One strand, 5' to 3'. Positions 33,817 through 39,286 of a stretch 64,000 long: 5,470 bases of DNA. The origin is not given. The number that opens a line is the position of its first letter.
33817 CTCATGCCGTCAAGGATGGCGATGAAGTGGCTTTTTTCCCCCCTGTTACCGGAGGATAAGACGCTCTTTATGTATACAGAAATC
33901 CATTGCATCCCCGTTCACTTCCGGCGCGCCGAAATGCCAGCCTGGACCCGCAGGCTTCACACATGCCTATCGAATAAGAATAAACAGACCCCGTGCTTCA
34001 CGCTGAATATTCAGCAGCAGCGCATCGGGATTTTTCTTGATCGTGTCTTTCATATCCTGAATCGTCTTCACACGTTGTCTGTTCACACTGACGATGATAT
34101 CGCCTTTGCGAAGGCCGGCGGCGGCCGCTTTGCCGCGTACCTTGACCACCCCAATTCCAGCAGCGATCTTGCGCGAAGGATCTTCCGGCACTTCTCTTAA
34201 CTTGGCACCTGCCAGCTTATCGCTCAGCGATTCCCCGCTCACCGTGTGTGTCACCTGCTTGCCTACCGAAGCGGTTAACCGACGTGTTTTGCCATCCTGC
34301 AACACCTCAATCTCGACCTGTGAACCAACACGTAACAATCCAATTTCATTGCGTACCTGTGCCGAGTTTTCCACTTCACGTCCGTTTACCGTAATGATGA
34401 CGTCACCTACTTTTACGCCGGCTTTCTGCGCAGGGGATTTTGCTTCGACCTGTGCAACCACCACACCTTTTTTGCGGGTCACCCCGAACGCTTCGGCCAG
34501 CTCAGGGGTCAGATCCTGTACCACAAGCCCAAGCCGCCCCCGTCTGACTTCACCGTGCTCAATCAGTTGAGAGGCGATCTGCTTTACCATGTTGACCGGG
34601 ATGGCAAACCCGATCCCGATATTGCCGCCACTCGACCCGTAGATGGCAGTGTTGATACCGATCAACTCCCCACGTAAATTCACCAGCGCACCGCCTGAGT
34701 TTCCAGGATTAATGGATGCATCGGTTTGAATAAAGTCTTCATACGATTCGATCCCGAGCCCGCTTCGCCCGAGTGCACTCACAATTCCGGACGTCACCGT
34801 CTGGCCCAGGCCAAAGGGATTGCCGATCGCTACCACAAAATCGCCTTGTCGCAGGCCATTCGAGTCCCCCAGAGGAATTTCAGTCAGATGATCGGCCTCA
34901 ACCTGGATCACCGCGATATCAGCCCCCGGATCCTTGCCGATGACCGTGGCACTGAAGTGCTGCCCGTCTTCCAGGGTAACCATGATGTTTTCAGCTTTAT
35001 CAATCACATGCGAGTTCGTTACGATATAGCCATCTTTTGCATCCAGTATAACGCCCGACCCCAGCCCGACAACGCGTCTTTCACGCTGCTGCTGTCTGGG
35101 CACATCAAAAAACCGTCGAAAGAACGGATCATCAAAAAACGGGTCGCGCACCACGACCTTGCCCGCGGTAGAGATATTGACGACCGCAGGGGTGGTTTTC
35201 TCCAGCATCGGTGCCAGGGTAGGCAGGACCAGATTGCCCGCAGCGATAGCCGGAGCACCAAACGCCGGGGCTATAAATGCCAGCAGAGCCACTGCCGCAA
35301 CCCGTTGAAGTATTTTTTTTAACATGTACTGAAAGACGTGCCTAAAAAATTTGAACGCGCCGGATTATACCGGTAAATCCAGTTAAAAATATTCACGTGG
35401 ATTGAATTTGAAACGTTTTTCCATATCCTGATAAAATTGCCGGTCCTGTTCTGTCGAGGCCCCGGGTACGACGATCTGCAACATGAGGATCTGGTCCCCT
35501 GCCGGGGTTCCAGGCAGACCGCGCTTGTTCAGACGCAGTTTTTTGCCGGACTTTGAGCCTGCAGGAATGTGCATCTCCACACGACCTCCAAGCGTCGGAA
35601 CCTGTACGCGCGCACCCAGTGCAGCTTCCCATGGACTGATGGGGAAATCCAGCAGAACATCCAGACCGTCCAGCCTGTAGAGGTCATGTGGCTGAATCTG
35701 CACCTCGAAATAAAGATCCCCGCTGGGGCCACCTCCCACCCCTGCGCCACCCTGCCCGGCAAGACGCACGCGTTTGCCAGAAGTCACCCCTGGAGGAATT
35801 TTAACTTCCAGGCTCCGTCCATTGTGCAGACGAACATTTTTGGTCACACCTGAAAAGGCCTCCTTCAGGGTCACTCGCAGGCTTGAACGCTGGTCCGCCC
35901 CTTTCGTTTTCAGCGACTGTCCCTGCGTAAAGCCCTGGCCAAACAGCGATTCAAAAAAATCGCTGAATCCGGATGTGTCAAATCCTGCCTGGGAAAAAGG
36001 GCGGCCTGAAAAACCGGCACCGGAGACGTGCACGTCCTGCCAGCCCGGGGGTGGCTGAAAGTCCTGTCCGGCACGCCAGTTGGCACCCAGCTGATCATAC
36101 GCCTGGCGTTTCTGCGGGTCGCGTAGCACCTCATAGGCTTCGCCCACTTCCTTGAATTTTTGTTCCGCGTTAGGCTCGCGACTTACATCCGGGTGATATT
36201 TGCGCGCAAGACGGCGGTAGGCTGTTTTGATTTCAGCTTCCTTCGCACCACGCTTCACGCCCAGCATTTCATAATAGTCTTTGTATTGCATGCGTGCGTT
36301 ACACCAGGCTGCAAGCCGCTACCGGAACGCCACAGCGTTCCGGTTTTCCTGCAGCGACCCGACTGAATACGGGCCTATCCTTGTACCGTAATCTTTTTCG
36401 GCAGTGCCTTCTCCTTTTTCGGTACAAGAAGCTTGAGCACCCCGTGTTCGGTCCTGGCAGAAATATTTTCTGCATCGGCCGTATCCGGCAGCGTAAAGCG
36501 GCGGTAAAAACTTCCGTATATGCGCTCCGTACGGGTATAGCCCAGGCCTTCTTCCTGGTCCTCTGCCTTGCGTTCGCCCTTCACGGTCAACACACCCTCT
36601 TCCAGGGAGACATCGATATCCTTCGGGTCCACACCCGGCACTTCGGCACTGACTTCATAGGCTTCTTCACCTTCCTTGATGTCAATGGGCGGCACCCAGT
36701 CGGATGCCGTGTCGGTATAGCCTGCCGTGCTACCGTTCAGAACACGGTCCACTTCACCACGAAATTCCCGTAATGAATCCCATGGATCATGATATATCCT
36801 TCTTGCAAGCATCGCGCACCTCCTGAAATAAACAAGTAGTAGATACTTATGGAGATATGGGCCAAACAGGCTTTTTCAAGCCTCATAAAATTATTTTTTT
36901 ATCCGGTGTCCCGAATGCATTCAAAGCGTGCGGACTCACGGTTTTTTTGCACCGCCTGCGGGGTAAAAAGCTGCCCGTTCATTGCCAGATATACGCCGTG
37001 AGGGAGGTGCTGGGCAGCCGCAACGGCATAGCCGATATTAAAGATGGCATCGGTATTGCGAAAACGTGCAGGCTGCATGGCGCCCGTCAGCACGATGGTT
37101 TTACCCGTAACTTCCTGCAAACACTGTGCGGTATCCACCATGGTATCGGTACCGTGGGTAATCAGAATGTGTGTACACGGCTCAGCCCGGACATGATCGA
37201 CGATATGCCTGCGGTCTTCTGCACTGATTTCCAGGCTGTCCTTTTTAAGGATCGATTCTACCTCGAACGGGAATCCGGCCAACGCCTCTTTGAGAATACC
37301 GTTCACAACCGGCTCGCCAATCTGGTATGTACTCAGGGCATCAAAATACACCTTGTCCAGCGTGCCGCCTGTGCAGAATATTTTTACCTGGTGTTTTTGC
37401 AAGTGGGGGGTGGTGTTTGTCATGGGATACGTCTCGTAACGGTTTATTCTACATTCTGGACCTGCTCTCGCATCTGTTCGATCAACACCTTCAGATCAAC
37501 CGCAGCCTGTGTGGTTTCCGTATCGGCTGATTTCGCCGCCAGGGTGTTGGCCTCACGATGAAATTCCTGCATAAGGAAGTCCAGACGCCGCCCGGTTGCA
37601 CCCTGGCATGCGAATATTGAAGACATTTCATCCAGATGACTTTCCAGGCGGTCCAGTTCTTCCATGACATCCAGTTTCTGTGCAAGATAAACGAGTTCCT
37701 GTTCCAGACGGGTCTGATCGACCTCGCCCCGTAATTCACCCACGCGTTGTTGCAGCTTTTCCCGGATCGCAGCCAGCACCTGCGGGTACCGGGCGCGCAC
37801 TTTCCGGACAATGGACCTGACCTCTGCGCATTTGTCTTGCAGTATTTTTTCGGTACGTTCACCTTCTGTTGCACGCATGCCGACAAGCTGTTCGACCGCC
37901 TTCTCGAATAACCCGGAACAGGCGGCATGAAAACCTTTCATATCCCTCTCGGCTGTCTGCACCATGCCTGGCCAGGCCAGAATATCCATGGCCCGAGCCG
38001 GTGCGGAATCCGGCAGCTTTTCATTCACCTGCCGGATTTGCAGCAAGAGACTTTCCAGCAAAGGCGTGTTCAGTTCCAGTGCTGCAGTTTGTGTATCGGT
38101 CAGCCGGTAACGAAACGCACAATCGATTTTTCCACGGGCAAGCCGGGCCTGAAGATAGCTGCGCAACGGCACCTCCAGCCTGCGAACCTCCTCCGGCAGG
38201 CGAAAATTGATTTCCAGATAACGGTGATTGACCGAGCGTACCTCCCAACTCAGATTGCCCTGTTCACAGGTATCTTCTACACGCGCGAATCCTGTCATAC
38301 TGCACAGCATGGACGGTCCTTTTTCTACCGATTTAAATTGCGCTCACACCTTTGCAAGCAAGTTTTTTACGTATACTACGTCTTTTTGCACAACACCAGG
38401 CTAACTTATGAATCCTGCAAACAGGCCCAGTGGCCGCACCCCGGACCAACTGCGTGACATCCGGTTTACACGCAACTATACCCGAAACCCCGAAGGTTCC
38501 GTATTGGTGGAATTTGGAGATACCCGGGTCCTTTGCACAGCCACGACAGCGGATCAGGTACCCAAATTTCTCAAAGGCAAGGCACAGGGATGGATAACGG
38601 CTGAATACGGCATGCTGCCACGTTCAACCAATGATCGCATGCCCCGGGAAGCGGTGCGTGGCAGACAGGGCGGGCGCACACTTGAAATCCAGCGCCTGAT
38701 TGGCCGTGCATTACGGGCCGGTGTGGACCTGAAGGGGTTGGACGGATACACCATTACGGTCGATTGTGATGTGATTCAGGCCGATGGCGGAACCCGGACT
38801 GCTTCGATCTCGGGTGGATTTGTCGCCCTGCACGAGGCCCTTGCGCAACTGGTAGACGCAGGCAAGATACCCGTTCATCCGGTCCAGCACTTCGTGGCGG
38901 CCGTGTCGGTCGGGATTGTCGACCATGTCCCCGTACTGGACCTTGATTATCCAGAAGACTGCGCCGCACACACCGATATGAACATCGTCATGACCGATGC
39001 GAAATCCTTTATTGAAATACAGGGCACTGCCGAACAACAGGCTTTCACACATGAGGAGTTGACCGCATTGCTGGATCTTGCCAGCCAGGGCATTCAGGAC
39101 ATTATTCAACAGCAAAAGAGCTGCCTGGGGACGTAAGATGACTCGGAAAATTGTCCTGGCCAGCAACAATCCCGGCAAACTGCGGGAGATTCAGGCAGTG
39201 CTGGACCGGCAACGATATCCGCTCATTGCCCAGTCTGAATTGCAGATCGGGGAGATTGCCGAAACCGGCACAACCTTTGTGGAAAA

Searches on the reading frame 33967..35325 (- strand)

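Call 35: search_protein_families(library=pfam, proteins=[window:33967-35325:-], max_evalue=0.001)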
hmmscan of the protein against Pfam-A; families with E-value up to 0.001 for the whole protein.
window:33967-35325:- (452 aa): 9 families
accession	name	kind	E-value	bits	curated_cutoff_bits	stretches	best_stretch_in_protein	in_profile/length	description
PF13365.12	Trypsin_2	-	3.7e-33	115.7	27.6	1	89-224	1-144/144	Trypsin-like peptidase domain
PF13180.12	PDZ_2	-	1e-22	80.6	27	2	263-353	1-79/80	PDZ domain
PF00089.32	Trypsin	-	1.1e-21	78.1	20.6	1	90-249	28-218/220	Trypsin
PF17820.7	PDZ_6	-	3.5e-19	68.7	27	2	289-341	1-52/54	PDZ domain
PF00595.29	PDZ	-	1.2e-17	64.4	23.2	2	258-341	6-80/81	PDZ domain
PF14685.13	PDZ_Tricorn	-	4.2e-08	33.5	25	1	291-350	25-86/88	Tricorn protease PDZ domain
PF12812.13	PDZ_1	-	3e-07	30.8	28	0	371-434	10-77/78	PDZ-like domain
PF19805.5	DUF6288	-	0.00027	20.6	26.3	0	289-329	4-44/402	Family of unknown function (DUF6288)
PF21558.3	Pept_S41_N_bact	-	0.00028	21.2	27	0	298-320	14-36/87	Bacteroidetes, Peptidase, S41 family, N-terminal domain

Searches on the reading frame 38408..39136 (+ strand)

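Call 54: search_protein_families(library=pfam, proteins=[window:38408-39136:+], max_evalue=0.0001)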
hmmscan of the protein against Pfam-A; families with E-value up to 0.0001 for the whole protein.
window:38408-39136:+ (242 aa): 2 families
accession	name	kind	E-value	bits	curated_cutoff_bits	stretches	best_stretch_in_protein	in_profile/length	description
PF01138.27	RNase_PH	-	4.3e-26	92.3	25.5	1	14-144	1-127/130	3' exoribonuclease family, domain 1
PF03725.20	RNase_PH_C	-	3.1e-12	46.7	20.8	1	161-227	1-66/67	3' exoribonuclease family, domain 2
